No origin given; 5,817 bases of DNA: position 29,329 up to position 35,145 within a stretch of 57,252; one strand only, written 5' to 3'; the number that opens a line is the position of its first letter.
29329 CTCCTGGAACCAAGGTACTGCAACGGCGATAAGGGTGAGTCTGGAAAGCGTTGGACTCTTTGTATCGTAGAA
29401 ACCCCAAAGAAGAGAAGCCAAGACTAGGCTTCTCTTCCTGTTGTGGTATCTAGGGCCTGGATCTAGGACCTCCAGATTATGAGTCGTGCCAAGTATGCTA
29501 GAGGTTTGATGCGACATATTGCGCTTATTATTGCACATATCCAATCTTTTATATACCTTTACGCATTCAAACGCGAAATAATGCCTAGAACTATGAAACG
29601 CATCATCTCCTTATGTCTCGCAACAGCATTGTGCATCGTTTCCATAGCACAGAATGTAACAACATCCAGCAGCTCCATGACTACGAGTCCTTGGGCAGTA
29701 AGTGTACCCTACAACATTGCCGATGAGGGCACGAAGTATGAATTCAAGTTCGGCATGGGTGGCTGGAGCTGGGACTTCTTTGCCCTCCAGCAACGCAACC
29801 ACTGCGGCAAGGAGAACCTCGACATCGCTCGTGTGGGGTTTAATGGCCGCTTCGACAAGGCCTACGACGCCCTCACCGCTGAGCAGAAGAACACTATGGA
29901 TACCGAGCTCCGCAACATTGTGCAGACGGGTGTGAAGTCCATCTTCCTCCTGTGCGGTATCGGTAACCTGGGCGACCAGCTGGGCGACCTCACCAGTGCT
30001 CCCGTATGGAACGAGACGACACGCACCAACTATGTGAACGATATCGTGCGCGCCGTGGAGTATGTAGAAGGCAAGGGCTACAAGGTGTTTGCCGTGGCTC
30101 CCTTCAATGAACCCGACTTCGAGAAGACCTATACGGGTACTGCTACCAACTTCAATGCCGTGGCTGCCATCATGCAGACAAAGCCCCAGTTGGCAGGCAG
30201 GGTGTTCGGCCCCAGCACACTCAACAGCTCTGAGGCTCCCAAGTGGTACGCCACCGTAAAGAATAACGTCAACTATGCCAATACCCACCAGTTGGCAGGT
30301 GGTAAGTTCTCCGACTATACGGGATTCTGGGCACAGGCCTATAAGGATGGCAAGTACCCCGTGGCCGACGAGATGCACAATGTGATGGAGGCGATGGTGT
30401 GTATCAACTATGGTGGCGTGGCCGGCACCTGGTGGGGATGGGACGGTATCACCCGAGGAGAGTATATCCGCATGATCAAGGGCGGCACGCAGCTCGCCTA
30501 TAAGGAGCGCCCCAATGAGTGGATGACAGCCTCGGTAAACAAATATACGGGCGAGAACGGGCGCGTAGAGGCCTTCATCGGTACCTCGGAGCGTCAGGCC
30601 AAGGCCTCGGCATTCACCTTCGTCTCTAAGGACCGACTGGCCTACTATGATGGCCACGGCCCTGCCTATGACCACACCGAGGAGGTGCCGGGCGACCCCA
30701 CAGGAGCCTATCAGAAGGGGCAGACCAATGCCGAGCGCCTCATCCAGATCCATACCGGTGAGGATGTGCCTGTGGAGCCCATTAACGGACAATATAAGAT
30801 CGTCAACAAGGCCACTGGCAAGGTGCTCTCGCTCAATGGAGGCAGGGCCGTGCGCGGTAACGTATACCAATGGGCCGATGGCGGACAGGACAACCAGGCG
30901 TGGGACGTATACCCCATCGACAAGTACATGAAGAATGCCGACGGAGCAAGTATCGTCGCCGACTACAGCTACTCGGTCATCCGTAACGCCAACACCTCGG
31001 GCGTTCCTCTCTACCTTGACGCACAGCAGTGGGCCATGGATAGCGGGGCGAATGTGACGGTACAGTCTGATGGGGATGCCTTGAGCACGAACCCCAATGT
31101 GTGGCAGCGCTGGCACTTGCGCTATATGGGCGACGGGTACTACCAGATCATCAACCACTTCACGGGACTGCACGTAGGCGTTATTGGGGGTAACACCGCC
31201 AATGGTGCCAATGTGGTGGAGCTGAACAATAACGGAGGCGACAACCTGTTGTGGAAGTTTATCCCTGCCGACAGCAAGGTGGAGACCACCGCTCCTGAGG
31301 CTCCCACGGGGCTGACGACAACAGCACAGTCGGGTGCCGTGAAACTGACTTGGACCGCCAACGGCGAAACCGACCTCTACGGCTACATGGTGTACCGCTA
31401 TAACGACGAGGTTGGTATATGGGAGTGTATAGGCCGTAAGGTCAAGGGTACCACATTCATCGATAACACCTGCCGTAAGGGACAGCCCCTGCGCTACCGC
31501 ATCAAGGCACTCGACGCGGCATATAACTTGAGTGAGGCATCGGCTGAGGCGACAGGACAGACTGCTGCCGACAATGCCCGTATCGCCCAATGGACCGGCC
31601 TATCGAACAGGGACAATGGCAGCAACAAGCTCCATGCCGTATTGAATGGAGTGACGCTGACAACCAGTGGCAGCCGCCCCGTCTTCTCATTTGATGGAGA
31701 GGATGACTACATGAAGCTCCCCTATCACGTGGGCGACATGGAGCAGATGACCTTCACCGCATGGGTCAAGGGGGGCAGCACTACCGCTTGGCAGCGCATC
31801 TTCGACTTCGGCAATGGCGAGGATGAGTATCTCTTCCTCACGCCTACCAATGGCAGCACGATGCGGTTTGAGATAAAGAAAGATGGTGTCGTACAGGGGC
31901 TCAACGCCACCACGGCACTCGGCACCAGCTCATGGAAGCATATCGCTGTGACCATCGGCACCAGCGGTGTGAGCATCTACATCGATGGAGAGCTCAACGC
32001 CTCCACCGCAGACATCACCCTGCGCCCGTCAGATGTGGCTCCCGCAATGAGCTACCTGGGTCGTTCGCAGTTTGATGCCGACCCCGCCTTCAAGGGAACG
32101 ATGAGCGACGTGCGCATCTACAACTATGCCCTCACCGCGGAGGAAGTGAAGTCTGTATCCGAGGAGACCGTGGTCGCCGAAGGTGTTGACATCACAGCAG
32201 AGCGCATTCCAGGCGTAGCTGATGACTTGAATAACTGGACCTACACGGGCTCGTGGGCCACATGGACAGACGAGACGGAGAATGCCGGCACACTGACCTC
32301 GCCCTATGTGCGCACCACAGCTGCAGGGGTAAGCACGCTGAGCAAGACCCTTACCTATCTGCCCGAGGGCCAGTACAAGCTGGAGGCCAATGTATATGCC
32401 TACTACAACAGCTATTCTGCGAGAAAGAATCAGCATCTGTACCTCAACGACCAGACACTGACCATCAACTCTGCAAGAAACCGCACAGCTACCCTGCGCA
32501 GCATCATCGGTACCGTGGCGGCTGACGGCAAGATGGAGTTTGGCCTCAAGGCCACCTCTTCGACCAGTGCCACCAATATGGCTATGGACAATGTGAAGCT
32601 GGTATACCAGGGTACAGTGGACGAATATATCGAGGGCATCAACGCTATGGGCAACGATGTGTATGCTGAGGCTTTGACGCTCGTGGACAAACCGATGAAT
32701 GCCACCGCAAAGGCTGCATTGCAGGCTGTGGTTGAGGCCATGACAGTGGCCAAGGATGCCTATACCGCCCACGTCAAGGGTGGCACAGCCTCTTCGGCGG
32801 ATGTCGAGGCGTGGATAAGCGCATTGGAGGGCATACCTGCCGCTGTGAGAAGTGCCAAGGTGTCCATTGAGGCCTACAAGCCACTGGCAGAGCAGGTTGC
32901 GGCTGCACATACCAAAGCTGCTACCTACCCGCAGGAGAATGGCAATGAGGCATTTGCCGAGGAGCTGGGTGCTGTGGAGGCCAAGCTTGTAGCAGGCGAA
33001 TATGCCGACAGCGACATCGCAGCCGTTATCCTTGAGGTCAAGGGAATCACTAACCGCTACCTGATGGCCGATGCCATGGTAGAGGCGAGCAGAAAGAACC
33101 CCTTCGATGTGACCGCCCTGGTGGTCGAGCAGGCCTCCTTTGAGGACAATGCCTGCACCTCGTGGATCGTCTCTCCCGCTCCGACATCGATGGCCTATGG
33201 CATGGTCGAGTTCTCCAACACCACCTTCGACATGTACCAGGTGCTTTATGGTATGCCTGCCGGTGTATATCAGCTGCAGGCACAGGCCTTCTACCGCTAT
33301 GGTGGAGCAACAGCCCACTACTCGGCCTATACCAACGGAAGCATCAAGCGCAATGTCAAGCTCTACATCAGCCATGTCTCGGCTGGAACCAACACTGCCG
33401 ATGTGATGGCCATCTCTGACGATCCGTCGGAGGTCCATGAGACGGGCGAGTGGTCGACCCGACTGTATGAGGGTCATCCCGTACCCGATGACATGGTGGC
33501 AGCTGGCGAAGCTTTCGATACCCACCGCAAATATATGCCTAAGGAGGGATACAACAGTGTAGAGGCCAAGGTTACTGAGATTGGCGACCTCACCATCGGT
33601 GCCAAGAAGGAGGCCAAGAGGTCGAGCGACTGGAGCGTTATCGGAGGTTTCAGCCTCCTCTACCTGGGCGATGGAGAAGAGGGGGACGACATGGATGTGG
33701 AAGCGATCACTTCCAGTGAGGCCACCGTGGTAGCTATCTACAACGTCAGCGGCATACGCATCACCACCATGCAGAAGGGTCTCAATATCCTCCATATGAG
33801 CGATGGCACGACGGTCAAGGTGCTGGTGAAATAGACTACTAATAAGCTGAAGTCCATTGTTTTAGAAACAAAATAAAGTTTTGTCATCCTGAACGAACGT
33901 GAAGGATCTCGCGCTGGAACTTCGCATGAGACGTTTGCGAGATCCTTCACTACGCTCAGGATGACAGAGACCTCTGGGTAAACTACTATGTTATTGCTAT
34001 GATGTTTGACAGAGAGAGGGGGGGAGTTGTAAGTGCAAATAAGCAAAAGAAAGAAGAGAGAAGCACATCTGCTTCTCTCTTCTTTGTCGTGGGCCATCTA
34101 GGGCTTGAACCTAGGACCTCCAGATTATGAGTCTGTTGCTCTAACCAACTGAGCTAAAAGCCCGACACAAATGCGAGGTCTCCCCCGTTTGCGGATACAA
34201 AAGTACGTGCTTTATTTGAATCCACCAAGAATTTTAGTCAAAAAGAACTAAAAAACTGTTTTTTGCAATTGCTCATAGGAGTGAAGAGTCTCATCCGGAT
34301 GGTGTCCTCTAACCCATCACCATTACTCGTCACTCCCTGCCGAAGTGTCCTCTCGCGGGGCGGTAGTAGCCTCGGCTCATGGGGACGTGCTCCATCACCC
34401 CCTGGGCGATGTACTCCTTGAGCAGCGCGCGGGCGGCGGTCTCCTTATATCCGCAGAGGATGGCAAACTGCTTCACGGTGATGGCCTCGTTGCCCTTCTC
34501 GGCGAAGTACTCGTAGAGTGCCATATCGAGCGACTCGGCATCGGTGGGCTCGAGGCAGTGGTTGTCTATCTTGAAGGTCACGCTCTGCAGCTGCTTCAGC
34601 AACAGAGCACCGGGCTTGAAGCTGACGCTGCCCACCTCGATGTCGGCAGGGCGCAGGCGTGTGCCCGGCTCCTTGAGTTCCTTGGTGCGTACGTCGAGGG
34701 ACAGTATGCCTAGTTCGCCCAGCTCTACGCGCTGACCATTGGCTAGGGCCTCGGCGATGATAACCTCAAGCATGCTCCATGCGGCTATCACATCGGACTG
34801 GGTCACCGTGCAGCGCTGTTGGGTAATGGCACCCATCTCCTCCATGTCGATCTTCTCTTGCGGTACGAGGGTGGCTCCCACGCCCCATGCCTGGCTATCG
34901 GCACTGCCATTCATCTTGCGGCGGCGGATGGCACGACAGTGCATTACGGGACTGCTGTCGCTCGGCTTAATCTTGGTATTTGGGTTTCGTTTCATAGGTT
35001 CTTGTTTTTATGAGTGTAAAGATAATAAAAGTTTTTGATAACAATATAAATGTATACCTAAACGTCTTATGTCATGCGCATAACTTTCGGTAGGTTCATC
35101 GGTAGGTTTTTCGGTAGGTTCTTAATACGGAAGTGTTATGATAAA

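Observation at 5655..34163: An orphaned 227-bp ancestral junction (cysE 3' end + terminator + tRNA 3' half) shows two integrase-less islands inserted back to back between cysE and tRNA(CAT)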

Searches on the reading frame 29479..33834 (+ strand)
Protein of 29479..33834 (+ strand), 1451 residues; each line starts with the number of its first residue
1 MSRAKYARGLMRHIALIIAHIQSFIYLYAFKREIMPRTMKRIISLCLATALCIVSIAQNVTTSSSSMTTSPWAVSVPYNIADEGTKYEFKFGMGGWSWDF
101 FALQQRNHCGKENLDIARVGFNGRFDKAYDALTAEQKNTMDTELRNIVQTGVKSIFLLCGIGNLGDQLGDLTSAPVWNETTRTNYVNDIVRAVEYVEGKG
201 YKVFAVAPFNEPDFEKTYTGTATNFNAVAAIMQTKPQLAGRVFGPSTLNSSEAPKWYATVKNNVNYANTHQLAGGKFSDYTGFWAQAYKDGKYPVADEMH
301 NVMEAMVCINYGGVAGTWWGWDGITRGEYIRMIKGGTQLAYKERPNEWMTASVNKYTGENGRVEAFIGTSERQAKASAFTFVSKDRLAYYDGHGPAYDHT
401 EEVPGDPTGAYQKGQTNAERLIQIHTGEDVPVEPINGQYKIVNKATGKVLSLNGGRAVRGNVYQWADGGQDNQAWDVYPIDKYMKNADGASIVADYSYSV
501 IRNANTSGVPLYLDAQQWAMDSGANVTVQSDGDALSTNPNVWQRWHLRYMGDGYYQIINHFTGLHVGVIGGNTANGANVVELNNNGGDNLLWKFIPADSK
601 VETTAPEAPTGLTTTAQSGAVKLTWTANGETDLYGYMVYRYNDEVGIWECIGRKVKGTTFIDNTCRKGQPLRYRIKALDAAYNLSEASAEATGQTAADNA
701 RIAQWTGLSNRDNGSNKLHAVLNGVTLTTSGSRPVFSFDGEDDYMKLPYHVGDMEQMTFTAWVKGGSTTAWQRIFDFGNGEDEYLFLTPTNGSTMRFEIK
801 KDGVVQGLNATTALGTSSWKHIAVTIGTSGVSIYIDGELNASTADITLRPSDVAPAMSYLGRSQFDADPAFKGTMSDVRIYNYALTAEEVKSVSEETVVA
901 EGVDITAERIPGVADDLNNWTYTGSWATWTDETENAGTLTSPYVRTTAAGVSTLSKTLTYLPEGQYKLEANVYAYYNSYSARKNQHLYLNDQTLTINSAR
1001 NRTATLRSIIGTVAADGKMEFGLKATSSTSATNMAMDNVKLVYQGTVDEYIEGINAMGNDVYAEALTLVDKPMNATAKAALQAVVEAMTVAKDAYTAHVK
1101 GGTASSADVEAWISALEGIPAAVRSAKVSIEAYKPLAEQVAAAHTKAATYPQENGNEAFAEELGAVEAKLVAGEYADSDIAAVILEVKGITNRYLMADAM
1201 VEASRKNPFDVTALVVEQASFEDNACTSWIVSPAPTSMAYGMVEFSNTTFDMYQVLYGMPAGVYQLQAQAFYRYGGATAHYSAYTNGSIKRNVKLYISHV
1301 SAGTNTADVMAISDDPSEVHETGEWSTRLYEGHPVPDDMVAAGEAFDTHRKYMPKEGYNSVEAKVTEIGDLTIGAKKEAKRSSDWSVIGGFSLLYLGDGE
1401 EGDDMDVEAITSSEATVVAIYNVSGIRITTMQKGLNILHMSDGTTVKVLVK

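Call 8: search_protein_families(library=pfam, proteins=[window:29479-33834:+])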
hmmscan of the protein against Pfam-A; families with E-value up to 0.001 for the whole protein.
window:29479-33834:+ (1451 aa): 4 families
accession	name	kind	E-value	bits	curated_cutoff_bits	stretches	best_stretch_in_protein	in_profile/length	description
PF13385.13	Laminin_G_3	-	6.3e-29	101.5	27.6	1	739-891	1-151/151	Concanavalin A-like lectin/glucanases superfamily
PF14200.12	RicinB_lectin_2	-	2.4e-19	70.2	25.6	2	542-599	2-60/89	Ricin-type beta-trefoil lectin domain-like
PF00652.28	Ricin_B_lectin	-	0.00011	22.8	29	0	439-475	89-126/126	Ricin-type beta-trefoil lectin domain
PF00354.24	Pentaxin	-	0.00052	20.2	25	0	754-899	24-172/194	Pentaxin family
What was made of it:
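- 29593..33834 (+): Gene B (1413 aa, LamG plus ricin-type lectin domains), a resident neighbour of the tRNA. Pfam matches (call 8).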

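Call 30: find_encoding_contigs(protein=window:29479-33834:+, flank=10000, max_places=10)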
Protein window:29479-33834:+ (1451 aa): no gene with exactly this product is on record in the collection.

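Call 68: find_homologous_proteins(query=window:29596-33831:+, max_evalue=1e-50)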
Query window:29596-33831:+ (1412 aa): 1644 proteins with E <= 1e-50 among 8000 candidates; the best 120 are listed.
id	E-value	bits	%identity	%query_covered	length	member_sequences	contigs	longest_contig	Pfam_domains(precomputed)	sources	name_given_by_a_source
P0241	0.0e+0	3224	100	100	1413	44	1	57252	PF13385.14,PF14200.13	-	-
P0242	0.0e+0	2903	89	100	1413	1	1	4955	PF13385.14,PF14200.13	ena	-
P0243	0.0e+0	2777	85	100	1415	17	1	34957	PF13385.14,PF14200.13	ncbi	-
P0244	0.0e+0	2689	83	99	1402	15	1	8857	PF13385.14,PF14200.13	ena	-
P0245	0.0e+0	2601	81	100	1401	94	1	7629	PF13385.14,PF14200.13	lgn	-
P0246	0.0e+0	2550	78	99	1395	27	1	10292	PF13385.14,PF14200.13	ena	-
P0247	0.0e+0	2509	78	98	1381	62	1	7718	PF13385.14,PF14200.13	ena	-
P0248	0.0e+0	2212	83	82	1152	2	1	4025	PF13385.14,PF14200.13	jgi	-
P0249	0.0e+0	2191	69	98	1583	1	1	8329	PF13385.14,PF14200.13,PF00652.29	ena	-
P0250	0.0e+0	2171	69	97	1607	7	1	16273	PF13385.14,PF14200.13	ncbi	-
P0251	0.0e+0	2161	71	96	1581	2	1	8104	PF13385.14,PF14200.13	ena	-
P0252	0.0e+0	2159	69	96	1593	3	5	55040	PF13385.14,PF14200.13,PF00652.29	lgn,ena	-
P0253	0.0e+0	2159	69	96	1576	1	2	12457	PF13385.14,PF14200.13,PF00652.29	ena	-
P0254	0.0e+0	2113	67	96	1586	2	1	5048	PF13385.14,PF14200.13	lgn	-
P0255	0.0e+0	2111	68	96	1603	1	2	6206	PF13385.14,PF14200.13,PF00652.29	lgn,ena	-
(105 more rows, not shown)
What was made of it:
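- Checked: The called gene B is 1413 aa (call 68) and starts at 29593, with the signal peptide MKRIISL.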

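Call 69: find_encoding_contigs(protein=P0243, flank=10000, max_places=2)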
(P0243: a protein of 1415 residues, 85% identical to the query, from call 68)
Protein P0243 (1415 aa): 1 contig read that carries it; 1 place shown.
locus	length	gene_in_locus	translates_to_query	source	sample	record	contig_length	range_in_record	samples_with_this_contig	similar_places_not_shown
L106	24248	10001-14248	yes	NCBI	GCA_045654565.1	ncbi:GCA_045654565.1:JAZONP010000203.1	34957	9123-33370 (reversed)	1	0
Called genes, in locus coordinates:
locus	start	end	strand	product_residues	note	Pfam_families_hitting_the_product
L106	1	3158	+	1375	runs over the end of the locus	PF22669:Exo_endo_phos2 (faint)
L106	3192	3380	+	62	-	-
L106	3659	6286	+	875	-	-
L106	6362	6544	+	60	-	-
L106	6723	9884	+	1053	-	-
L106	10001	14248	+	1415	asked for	PF14200:RicinB_lectin_2, PF13385:Laminin_G_3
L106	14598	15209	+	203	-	PF00702:Hydrolase, PF13419:HAD_2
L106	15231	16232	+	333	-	PF06574:FAD_syn, PF01687:Flavokinase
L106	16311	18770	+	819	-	PF09586:YfhO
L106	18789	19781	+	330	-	PF01757:Acyl_transf_3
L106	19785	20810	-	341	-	PF18025:FucT_N, PF00852:Glyco_transf_10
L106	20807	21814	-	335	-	PF00535:Glycos_transf_2, PF10111:Glyco_tranf_2_2, PF13641:Glyco_tranf_2_3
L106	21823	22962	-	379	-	PF20706:GT4-conflict (weak), PF00534:Glycos_transf_1, PF13692:Glyco_trans_1_4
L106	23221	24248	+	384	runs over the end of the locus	PF00106:adh_short, PF13561:adh_short_C2, PF01467:CTP_transf_like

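Call 70: find_encoding_contigs(protein=P0244, flank=10000, max_places=2)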
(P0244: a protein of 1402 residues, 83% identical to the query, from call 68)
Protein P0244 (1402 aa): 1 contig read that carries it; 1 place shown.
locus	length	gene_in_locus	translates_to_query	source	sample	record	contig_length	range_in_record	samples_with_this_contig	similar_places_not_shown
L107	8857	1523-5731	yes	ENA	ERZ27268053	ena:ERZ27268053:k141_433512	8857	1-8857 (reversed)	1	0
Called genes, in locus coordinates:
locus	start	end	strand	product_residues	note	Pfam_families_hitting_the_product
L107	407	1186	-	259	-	PF00795:CN_hydrolase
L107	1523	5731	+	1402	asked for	PF14200:RicinB_lectin_2, PF13385:Laminin_G_3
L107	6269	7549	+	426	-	PF13304:AAA_21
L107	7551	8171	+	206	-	PF13707:RloB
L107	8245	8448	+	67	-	-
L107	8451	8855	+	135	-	?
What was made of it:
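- B-family genes also occur at another locus in L107 (call 70).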

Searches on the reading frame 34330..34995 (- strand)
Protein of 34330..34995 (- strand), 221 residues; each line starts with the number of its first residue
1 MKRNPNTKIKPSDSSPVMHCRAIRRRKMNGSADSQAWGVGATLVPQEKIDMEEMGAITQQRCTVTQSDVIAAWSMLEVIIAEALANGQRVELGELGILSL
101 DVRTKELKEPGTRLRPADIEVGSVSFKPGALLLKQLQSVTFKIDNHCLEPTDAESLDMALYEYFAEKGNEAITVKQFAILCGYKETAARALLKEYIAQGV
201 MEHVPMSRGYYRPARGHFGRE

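Call 8: search_protein_families(library=pfam, proteins=[window:34330-34995:-])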
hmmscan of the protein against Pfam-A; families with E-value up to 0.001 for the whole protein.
window:34330-34995:- (221 aa): 1 family
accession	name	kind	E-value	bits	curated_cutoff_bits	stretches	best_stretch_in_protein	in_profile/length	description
PF18291.6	HU-HIG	-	6.6e-18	65.4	26.2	1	39-141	22-123/125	HU domain fused to wHTH, Ig, or Glycine-rich motif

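Call 61: search_protein_families(library=ncbifam, proteins=[window:34330-34995:-], max_evalue=0.01)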
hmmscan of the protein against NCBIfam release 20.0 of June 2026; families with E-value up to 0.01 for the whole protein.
window:34330-34995:- (221 aa): 3 families
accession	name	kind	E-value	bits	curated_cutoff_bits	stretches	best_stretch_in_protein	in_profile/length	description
TIGR01201.1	HU_rel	subfamily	8.7e-10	38.7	68.6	1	23-143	7-126/170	HU family DNA-binding protein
TIGR00988.1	hip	equivalog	0.00055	20.2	119.95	1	55-110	8-64/94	integration host factor subunit beta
NF001222.0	PRK00199.1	equivalog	0.0036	17.5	115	1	55-105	8-58/95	integration host factor subunit beta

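Call 91: search_protein_families(library=phrogs, proteins=[window:34330-34995:-], max_evalue=0.001)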
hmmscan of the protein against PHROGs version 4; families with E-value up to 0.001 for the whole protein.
window:34330-34995:- (221 aa): 1 family
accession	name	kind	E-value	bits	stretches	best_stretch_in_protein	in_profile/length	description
phrog_379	-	DNA, RNA and nucleotide metabolism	0.00085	19.9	0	61-104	42-85/138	DNA binding protein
